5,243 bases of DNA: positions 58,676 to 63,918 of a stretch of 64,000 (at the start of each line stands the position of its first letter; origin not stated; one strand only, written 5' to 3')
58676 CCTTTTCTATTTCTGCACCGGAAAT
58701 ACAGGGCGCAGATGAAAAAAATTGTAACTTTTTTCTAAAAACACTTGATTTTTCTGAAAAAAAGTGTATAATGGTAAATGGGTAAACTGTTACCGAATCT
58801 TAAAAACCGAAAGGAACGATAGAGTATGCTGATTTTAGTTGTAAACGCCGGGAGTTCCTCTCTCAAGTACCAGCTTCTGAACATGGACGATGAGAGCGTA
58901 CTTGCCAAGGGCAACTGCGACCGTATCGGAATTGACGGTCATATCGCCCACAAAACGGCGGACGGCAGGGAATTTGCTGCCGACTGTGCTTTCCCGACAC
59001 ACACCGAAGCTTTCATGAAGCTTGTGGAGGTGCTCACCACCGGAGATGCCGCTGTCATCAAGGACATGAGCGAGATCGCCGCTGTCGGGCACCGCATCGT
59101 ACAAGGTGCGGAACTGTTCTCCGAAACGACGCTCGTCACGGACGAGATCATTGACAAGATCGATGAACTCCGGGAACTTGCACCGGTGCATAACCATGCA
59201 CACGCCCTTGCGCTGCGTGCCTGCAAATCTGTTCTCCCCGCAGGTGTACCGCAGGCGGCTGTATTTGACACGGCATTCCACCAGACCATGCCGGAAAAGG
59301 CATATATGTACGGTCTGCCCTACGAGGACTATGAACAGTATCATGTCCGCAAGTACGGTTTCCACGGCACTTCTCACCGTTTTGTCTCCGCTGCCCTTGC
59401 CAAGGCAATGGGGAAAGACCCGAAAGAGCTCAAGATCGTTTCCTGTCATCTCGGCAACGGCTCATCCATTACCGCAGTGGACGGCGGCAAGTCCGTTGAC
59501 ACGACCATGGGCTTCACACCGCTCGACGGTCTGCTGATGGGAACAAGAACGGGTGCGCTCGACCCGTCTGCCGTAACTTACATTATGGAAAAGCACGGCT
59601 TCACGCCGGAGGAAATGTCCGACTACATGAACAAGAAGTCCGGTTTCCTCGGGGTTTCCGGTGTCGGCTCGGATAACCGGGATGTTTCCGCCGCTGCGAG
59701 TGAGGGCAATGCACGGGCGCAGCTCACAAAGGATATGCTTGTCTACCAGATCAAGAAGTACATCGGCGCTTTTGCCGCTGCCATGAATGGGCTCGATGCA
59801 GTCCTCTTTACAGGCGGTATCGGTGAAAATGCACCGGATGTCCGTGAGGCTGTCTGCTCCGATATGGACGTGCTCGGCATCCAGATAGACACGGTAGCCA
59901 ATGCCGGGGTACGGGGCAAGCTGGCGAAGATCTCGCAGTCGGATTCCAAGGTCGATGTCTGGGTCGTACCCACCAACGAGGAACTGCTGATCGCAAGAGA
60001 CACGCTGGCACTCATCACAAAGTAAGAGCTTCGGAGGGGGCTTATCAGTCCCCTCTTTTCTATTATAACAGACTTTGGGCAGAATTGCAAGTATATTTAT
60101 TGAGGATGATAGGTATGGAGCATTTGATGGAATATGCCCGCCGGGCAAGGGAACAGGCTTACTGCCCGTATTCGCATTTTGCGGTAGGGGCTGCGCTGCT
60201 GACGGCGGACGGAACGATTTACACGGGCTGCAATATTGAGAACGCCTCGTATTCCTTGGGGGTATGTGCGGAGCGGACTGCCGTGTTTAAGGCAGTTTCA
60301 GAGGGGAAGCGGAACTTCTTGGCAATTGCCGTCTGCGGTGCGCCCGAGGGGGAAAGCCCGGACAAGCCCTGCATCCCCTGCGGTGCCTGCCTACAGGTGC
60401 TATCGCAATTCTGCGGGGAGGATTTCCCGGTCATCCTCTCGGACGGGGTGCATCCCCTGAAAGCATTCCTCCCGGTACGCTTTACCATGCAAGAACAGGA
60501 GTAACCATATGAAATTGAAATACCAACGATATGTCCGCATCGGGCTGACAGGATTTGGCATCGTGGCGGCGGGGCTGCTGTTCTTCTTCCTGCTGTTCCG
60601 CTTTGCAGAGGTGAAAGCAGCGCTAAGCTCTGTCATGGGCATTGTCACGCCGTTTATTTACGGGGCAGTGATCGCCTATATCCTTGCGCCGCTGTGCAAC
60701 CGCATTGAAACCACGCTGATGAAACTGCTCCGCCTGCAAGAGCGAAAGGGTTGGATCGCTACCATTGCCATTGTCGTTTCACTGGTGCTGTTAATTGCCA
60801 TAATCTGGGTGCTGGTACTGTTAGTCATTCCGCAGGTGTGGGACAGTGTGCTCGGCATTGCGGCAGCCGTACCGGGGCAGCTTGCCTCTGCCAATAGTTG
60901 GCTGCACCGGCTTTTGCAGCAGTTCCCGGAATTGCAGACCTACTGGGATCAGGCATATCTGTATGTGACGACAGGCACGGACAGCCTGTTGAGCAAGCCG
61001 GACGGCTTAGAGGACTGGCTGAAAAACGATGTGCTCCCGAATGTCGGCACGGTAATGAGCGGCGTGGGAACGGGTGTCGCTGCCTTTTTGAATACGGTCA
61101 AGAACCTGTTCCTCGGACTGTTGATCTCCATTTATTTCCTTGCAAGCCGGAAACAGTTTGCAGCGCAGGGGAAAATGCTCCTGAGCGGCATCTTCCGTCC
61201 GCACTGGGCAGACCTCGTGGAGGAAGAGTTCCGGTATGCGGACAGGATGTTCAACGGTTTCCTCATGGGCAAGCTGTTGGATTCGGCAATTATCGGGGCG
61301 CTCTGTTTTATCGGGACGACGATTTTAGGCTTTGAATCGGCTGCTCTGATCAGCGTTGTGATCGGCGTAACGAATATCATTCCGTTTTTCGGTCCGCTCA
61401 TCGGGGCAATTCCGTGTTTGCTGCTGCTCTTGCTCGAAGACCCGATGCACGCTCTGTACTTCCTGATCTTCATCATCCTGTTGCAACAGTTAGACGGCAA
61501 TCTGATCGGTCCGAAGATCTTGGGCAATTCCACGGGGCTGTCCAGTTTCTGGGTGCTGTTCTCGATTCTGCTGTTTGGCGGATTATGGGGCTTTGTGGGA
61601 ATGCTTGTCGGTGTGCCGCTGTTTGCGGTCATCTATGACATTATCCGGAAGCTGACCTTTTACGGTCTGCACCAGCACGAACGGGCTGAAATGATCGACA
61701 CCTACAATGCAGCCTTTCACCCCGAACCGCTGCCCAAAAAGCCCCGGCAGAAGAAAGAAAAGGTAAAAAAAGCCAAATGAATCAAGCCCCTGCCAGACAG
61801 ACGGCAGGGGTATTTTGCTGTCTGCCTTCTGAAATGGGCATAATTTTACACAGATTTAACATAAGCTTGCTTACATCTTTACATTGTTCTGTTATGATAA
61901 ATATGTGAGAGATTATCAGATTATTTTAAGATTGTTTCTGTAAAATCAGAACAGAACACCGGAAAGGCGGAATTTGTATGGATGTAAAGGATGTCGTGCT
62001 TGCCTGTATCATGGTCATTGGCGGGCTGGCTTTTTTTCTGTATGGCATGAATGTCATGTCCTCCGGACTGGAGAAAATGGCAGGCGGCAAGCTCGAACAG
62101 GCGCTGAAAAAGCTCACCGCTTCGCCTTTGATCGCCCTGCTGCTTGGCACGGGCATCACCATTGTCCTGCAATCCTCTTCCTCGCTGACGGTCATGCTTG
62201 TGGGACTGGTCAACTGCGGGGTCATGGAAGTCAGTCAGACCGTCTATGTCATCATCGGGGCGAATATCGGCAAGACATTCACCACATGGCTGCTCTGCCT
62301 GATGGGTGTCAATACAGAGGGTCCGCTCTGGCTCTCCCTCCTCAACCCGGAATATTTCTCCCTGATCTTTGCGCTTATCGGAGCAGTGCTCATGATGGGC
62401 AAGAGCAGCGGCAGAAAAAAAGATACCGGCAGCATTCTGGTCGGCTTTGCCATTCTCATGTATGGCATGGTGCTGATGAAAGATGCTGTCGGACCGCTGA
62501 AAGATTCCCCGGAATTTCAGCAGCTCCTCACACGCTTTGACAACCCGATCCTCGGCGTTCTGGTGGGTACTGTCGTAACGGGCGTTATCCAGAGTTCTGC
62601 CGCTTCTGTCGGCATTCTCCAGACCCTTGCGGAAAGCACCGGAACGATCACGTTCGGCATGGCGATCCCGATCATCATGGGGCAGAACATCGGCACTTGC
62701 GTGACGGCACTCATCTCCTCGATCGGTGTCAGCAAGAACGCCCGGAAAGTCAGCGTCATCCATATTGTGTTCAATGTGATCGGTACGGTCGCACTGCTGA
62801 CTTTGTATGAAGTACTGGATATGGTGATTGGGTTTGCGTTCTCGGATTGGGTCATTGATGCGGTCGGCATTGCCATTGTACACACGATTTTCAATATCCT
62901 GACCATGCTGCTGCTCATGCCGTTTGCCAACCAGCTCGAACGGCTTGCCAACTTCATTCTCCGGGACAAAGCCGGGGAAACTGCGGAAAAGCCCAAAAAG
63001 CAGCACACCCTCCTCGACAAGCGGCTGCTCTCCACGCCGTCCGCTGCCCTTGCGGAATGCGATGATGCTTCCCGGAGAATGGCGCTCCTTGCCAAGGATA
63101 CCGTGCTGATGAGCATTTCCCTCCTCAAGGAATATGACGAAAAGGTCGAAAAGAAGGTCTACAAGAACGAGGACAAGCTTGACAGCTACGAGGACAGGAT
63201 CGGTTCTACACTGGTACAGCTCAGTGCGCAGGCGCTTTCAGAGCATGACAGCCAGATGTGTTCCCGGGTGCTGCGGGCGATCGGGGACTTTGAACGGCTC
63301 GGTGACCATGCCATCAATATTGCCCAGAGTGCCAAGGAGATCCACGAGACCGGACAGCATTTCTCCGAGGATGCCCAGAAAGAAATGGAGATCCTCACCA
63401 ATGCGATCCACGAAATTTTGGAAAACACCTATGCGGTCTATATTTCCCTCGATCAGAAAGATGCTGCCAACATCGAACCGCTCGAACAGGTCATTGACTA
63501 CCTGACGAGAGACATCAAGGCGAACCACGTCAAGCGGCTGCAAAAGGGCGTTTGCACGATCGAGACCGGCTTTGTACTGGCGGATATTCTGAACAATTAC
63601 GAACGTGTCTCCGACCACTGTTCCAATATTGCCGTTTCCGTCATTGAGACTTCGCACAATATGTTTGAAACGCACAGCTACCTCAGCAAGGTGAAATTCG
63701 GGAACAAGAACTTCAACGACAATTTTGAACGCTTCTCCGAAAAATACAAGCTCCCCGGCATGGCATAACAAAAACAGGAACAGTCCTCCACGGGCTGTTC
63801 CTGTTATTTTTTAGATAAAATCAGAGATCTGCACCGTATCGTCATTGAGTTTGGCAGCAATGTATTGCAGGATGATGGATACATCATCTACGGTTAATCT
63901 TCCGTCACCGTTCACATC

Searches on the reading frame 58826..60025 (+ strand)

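Call 14: search_protein_families(library=pfam, proteins=[window:58826-60025:+])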
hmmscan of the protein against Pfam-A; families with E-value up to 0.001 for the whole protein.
window:58826-60025:+ (399 aa): 1 family
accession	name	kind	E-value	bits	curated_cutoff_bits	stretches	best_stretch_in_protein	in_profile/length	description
PF00871.23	Acetate_kinase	-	3.4e-143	477.5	22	1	2-391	1-392/392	Acetokinase family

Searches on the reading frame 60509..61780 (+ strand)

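Call 66: search_protein_families(library=pfam, proteins=[window:60509-61780:+], max_evalue=0.00001)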
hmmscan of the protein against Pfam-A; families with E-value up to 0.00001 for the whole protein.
window:60509-61780:+ (423 aa): 1 family
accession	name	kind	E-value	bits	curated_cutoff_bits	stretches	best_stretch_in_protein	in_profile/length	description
PF01594.21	AI-2E_transport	-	1.5e-50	172.6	34.3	1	35-381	10-325/327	AI-2E family transporter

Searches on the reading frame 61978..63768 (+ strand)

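Call 66: search_protein_families(library=pfam, proteins=[window:61978-63768:+], max_evalue=0.00001)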
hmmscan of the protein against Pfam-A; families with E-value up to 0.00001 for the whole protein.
window:61978-63768:+ (596 aa): 2 families
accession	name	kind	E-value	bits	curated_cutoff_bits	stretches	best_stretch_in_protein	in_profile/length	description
PF02690.20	Na_Pi_cotrans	-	3.7e-55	186.1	29.1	2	19-168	1-136/137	Na+/Pi-cotransporter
PF01895.24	PhoU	-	8.1e-24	84.3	23.5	2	366-451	2-88/89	PhoU domain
